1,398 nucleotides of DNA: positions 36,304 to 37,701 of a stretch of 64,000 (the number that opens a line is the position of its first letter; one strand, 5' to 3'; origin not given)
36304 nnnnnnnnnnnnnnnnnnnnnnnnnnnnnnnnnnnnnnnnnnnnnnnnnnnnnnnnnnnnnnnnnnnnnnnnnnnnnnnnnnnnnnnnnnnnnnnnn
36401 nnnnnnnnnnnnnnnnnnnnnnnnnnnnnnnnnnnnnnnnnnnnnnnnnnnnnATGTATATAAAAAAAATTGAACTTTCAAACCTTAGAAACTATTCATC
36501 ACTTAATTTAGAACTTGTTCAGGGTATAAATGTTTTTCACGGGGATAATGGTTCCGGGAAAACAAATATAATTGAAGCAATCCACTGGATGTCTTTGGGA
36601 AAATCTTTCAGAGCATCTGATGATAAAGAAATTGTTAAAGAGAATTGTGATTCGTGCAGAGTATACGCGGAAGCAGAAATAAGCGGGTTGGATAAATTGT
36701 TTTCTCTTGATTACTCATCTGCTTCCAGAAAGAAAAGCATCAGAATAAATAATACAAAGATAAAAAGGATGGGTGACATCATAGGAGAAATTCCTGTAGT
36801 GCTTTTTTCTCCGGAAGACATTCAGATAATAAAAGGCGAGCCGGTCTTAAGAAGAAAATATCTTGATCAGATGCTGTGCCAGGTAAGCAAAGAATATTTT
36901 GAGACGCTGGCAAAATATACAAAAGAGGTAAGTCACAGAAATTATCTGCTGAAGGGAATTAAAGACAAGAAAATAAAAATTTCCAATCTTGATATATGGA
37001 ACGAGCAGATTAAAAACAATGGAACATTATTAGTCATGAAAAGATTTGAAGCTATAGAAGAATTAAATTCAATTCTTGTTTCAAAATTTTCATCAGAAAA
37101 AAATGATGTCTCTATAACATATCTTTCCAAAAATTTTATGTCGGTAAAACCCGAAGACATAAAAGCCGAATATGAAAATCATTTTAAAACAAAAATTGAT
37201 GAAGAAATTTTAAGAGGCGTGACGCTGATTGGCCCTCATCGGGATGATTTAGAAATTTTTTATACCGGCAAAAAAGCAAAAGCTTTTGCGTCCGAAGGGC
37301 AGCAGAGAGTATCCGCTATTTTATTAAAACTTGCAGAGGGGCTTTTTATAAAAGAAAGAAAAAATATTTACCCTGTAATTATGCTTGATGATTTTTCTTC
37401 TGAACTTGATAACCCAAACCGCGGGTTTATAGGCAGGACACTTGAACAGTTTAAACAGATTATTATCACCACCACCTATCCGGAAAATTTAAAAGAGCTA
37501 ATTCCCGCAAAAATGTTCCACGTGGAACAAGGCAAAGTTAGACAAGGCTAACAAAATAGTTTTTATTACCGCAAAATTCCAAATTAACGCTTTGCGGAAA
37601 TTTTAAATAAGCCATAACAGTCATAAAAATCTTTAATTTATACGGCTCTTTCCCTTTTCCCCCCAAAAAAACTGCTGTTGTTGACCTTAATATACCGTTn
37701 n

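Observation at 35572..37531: Cluster of five canonical ParB-binding parS palindromes around an 870-bp gene-free spacer between rsmG and recF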

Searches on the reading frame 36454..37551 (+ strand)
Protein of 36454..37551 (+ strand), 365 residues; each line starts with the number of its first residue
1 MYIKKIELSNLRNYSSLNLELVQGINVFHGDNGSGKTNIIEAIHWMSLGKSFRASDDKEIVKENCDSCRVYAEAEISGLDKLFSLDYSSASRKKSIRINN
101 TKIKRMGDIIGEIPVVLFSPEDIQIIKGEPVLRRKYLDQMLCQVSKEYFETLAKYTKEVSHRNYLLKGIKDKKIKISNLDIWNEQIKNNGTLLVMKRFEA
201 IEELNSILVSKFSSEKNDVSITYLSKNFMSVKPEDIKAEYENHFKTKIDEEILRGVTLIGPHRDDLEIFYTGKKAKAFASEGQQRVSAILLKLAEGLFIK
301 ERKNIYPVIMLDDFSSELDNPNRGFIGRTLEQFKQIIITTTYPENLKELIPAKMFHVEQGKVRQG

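Call 7: search_protein_families(library=pfam, proteins=[window:36454-37551:+])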
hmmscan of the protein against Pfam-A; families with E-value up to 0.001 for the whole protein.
window:36454-37551:+ (365 aa): 4 families
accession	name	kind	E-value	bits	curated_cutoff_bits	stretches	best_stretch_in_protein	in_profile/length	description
PF02463.25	SMC_N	-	2.2e-22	80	40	1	2-349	1-205/220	RecF/RecN/SMC N terminal domain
PF13476.12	AAA_23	-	2.8e-13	51.4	27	1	5-251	1-170/201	AAA domain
PF13175.12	AAA_15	-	4.3e-10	40.2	32.1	1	1-219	1-181/374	AAA ATPase domain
PF13304.12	AAA_21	-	2.4e-06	28.3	27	1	25-47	1-23/304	AAA domain, putative AbiEii toxin, Type IV TA system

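Call 9: find_related_loci(query=window:36454-37551:+, collection=genome_contigs, flank=10000)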
Query window:36454-37551:+ (365 aa) in genome_contigs; peptide patterns used: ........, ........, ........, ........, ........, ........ (x = any residue, [..] = any of these).
564 stretches matched a pattern; 21 encode a relative of the query (tblastn E <= 1e-3); 21 distinct loci.
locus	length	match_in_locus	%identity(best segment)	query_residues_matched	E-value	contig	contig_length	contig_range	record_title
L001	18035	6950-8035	82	1-362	0e+0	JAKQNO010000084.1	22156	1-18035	MAG: bacterium isolate USDV_metabat.159 k141_1904850, whole genome shotgun sequence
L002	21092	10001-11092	57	1-364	6e-140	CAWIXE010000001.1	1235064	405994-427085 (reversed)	MAG: candidate division FCPU426 bacterium isolate MFD05705.bin.1.57 genome assembly, contig: contig_12779, whole genome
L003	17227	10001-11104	34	1-362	3e-65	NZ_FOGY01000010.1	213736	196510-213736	Psychrobacillus sp. OK032, whole genome shotgun sequence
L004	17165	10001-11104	34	1-362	5e-65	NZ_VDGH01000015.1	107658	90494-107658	Psychrobacillus lasiicapitis strain NEAU-3TGS17 scaffold15, whole genome shotgun sequence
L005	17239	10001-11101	36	1-362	4e-65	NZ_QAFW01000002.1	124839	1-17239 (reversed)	Metalysinibacillus jejuensis strain N25 NODE_2_length_124839_cov_162.191_ID_3, whole genome shotgun sequence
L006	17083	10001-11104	34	1-362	7e-65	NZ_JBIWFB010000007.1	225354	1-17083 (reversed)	Psychrobacillus sp. NPDC096389 NPDC096389_262_E1.ctg-0007, whole genome shotgun sequence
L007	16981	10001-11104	34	1-362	8e-65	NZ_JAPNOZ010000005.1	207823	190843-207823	Psychrobacillus sp. NEAU-3TGS Scaffold_5, whole genome shotgun sequence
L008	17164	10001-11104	34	1-362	3e-64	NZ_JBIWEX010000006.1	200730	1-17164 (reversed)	Psychrobacillus sp. NPDC096426 NPDC096426_262_A1.ctg-0006, whole genome shotgun sequence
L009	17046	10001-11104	33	1-362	2e-63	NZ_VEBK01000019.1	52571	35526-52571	Bacillus sp. FJAT-22090 strain DE0292 NODE_19_length_52571_cov_74.264455, whole genome shotgun sequence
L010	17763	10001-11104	34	1-362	9e-63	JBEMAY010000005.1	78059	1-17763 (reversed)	MAG: Psychrobacillus sp. isolate 233_Sum.4 NODE_5_length_78059_cov_7.782014, whole genome shotgun sequence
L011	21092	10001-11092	30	1-363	4e-56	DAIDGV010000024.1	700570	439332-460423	MAG TPA_asm: candidate division FCPU426 bacterium isolate clean3 k141_771235, whole genome shotgun sequence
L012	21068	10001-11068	30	1-364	9e-51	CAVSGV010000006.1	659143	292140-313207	MAG: uncultured bacterium isolate MFD01476.bin.2.44 genome assembly, contig: contig_89028, whole genome shotgun sequence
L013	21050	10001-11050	30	1-361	2e-43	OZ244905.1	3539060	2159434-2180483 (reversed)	MAG: Gammaproteobacteria bacterium isolate a734ccac-b7d8-410a-8793-3c98b358ebc9 genome assembly, chromosome: 1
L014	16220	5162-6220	28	1-363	5e-38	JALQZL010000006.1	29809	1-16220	MAG: Wenzhouxiangellaceae bacterium isolate HJH.6 NODE_6_length_29809_cov_3.260897, whole genome shotgun sequence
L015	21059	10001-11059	26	3-363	1e-37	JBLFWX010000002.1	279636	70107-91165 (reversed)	MAG: Gammaproteobacteria bacterium isolate 3300053785_120 Ga0535658_0000013, whole genome shotgun sequence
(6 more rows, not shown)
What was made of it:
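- Tried and rejected: Genome scan: the single scan allowed was spent on RecF relatives (call 9).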

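Call 18: search_protein_families(library=pfam, proteins=[L002:7841-8560:+, L002:8922-9887:+, L002:6792-7790:-, L002:11261-12307:+, L002:12297-12914:+, L002:4416-6101:+, L002:3346-4404:+, L002:1959-3002:+, L002:12914-13972:+, L002:958-1779:-])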
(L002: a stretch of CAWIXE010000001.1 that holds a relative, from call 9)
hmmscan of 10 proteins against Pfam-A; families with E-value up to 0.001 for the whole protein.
L002:7841-8560:+ (239 aa): 1 family
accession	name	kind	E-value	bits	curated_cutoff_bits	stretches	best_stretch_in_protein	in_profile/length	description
PF02527.21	GidB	-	3.6e-41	141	27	1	25-186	3-159/184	rRNA small subunit methyltransferase G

L002:8922-9887:+ (321 aa): 5 families
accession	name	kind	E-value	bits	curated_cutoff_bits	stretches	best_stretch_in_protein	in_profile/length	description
PF13936.12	HTH_38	-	3e-13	49.7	27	1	4-46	2-44/44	Helix-turn-helix domain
PF13384.12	HTH_23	-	5.3e-08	32.9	24.6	1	9-45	4-40/50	Homeodomain-like domain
PF13565.12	HTH_32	-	0.00015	22.7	33.7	0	69-115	25-70/73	Homeodomain-like domain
PF06056.18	Terminase_5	-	0.00018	21.8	20.3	0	21-40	12-31/58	Putative ATPase subunit of terminase (gpP-like)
PF08281.18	Sigma70_r4_2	-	0.00093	19.2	25.7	0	11-45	14-49/54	Sigma-70, region 4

L002:6792-7790:- (332 aa): 4 families
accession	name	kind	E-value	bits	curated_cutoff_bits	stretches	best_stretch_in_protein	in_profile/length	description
PF13460.12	NAD_binding_10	-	6e-16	59.3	27.2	1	30-170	1-147/184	NAD(P)H-binding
PF05368.20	NmrA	-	7.9e-12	45.8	27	1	27-162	6-142/298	NmrA-like family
PF01370.27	Epimerase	-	3.8e-10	40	20.9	1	27-212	2-221/240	NAD dependent epimerase/dehydratase family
PF01073.25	3Beta_HSD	-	0.00026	20.5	22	0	27-134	1-118/280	3-beta hydroxysteroid dehydrogenase/isomerase family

L002:11261-12307:+ (348 aa): 1 family
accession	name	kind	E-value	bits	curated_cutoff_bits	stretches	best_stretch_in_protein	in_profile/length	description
PF01259.24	SAICAR_synt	-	2.1e-28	100.1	20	1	28-277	20-221/233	SAICAR synthetase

L002:12297-12914:+ (205 aa): 7 families
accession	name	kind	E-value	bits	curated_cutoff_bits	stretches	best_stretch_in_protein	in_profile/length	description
PF08241.18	Methyltransf_11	-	5.2e-17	62.7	21.2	1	30-115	1-90/95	Methyltransferase domain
PF13847.12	Methyltransf_31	-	6.1e-12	45.9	27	1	26-120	4-109/145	Methyltransferase domain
PF13649.12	Methyltransf_25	-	2.1e-11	44.8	27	1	30-114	2-95/97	Methyltransferase domain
PF13489.12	Methyltransf_23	-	4e-09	36.8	27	1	17-118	13-114/164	Methyltransferase domain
PF07021.18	MetW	-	2.7e-08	34.1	21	1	25-118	13-108/193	Methionine biosynthesis protein MetW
PF08242.18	Methyltransf_12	-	6.5e-07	30.4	30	1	30-114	1-94/98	Methyltransferase domain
PF01209.24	Ubie_methyltran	-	0.00026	20.9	20.1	1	16-123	38-156/233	ubiE/COQ5 methyltransferase family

L002:4416-6101:+ (561 aa): 3 families
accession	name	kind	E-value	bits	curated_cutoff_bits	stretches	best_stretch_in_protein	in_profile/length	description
PF00691.25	OmpA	-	5.3e-18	65.6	27.2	1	404-497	7-98/98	OmpA family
PF00930.27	DPPIV_N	-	9e-10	38.2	22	1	189-258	20-84/354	Dipeptidyl peptidase IV (DPP IV) N-terminal region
PF07676.18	PD40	-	1.3e-09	38.2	20.9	1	208-230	5-26/38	WD40-like Beta Propeller Repeat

L002:3346-4404:+ (352 aa): 2 families
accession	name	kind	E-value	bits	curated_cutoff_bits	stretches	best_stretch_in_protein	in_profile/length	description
PF07676.18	PD40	-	2.9e-13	49.8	20.9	1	73-101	9-38/38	WD40-like Beta Propeller Repeat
PF00930.27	DPPIV_N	-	8.5e-09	35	22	0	299-332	47-80/354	Dipeptidyl peptidase IV (DPP IV) N-terminal region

L002:1959-3002:+ (347 aa): 1 family
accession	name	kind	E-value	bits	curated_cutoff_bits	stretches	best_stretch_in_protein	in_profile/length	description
PF02547.20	Queuosine_synth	-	2.5e-126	421.6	25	1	7-346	1-322/322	Queuosine biosynthesis protein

L002:12914-13972:+ (352 aa): 2 families
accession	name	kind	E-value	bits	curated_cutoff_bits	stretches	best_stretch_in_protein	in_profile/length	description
PF00557.29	Peptidase_M24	-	1e-61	208.8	23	1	131-336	2-208/208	Metallopeptidase family M24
PF01321.24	Creatinase_N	-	6.4e-09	36.9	22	1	17-123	15-128/128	Creatinase/Prolidase N-terminal domain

L002:958-1779:- (273 aa): 1 family
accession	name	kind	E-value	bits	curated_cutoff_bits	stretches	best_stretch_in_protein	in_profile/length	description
PF14371.13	DUF4412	-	4.3e-10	40.1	21.6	1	51-142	14-106/191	Domain of unknown function (DUF4412)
